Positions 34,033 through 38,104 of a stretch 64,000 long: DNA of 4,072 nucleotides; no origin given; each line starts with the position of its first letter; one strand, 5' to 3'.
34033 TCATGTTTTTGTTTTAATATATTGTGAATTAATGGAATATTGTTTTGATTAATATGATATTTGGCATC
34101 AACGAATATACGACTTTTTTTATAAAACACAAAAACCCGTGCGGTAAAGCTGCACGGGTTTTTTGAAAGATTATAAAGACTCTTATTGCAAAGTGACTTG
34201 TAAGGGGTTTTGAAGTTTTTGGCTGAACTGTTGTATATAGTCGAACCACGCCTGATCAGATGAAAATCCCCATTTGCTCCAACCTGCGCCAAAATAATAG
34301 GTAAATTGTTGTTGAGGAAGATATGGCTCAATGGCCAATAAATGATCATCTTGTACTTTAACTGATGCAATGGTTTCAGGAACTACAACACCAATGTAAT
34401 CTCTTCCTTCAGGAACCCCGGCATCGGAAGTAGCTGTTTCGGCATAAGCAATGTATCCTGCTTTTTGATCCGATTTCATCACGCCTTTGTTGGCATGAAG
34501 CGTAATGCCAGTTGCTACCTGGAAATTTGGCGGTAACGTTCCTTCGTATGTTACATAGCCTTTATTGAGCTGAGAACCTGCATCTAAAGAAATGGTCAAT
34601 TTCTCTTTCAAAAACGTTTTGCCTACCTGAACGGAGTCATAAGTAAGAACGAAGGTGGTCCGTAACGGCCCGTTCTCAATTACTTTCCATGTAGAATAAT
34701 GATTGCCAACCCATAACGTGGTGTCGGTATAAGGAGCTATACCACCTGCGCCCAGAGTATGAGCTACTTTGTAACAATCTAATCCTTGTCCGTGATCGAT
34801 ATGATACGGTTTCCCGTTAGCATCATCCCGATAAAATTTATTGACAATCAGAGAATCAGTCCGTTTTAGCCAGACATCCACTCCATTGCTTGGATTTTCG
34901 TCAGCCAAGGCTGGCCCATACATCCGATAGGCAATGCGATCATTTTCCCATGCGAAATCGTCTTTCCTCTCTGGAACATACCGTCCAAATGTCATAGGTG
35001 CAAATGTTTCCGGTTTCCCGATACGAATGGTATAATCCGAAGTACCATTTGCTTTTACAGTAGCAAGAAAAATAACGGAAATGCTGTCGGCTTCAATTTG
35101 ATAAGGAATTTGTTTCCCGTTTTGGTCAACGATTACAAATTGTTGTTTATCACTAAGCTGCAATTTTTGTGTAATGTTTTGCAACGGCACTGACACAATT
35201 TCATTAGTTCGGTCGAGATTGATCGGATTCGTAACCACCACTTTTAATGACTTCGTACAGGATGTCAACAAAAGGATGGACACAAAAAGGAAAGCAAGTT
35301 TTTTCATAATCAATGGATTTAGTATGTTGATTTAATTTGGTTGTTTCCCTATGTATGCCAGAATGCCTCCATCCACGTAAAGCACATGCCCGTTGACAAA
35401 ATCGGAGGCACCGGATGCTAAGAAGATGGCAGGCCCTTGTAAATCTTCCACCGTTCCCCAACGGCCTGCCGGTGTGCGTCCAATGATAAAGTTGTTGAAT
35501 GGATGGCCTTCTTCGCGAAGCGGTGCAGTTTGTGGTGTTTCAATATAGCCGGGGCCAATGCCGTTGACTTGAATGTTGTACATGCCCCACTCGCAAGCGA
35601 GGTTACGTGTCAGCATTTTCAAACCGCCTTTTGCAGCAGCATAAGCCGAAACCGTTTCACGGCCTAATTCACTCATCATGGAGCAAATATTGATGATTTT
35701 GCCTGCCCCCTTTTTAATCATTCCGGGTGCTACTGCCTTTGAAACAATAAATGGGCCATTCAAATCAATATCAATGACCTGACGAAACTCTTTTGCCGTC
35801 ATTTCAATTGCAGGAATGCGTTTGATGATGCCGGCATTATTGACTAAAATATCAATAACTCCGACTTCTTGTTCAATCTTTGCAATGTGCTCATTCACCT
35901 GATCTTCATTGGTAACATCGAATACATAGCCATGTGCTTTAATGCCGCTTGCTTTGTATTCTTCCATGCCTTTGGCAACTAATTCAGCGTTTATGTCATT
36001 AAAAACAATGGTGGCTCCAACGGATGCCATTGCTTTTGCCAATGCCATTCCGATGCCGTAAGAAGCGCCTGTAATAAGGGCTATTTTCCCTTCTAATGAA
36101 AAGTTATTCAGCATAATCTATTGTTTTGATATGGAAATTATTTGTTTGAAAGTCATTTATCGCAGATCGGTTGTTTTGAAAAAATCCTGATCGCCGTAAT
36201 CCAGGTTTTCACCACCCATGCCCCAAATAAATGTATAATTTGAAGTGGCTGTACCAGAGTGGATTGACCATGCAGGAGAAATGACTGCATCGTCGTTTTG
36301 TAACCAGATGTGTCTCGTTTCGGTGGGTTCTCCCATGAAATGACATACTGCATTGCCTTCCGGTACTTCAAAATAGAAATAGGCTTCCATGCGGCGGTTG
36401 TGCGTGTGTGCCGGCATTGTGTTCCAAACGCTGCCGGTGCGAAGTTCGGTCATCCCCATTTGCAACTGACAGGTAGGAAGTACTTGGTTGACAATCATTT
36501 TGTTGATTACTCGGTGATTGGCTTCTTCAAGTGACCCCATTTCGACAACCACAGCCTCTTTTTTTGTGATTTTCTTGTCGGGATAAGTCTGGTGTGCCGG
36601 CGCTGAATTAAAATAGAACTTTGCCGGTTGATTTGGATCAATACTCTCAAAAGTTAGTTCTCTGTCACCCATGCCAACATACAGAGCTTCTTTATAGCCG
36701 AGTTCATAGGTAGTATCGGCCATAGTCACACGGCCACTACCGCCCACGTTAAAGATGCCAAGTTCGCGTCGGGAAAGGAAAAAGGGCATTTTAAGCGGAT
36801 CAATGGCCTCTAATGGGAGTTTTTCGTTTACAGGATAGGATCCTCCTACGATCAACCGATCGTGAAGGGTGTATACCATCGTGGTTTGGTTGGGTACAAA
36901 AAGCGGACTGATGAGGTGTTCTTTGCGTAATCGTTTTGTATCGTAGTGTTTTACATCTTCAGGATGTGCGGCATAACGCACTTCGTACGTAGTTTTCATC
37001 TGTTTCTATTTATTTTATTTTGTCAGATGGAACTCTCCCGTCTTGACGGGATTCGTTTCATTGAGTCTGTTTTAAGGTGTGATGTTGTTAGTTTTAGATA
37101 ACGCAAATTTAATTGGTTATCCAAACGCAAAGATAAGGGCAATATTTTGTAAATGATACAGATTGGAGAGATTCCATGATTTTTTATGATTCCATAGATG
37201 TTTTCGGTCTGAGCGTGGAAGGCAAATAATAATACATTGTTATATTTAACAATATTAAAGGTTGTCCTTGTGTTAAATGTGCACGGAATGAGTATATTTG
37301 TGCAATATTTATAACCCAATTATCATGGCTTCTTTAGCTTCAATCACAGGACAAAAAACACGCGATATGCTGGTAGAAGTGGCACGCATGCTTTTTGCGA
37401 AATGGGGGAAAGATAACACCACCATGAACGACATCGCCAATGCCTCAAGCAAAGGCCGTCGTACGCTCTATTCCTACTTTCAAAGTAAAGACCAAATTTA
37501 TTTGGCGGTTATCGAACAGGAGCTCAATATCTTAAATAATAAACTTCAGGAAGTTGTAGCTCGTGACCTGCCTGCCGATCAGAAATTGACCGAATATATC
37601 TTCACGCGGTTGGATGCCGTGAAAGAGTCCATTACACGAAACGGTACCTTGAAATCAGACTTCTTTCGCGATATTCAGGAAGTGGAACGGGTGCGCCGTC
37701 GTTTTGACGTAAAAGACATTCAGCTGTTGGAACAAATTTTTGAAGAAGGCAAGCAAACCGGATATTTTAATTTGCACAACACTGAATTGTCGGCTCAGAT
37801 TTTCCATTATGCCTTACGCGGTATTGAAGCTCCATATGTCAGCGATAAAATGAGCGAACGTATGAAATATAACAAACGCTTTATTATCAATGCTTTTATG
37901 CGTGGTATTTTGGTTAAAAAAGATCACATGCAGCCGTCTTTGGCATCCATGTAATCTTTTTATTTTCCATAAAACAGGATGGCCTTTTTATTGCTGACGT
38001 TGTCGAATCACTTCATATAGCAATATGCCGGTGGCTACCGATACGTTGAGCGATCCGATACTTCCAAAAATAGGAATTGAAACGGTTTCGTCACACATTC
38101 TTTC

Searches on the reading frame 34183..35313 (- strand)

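Call 60: search_protein_families(library=pfam, proteins=[window:34183-35313:-], max_evalue=0.00001)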
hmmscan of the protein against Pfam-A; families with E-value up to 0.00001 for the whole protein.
window:34183-35313:- (376 aa): 1 family
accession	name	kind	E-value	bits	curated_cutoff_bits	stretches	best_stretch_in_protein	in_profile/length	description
PF16153.10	DUF4861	-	1.4e-88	297.9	22.3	1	27-373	1-380/380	Domain of unknown function (DUF4861)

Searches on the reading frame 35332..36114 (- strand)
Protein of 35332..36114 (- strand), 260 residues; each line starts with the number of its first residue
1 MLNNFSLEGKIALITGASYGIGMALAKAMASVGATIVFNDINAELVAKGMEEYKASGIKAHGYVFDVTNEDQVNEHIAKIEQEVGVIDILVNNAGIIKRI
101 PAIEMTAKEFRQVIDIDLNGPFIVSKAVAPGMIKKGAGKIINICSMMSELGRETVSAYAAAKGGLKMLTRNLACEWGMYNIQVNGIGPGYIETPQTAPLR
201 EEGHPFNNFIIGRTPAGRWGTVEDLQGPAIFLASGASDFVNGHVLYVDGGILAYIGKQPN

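Call 60: search_protein_families(library=pfam, proteins=[window:35332-36114:-], max_evalue=0.00001)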
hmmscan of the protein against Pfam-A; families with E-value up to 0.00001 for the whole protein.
window:35332-36114:- (260 aa): 3 families
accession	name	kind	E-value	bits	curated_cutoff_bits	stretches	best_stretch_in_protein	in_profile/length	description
PF13561.12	adh_short_C2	-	4e-61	207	27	1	16-251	1-235/236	Enoyl-(Acyl carrier protein) reductase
PF00106.31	adh_short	-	8.1e-58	195.6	26.6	1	10-201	1-192/195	short chain dehydrogenase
PF08659.16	KR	-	1.9e-12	47.9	22.6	1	13-164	4-155/180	KR domain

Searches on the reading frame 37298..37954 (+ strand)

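Call 60: search_protein_families(library=pfam, proteins=[window:37298-37954:+], max_evalue=0.00001)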
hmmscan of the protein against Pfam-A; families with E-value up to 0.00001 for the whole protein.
window:37298-37954:+ (218 aa): 1 family
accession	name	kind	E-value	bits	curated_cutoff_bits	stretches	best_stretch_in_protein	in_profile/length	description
PF00440.29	TetR_N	-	1.5e-11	44.3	24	1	25-71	1-47/47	Bacterial regulatory proteins, tetR family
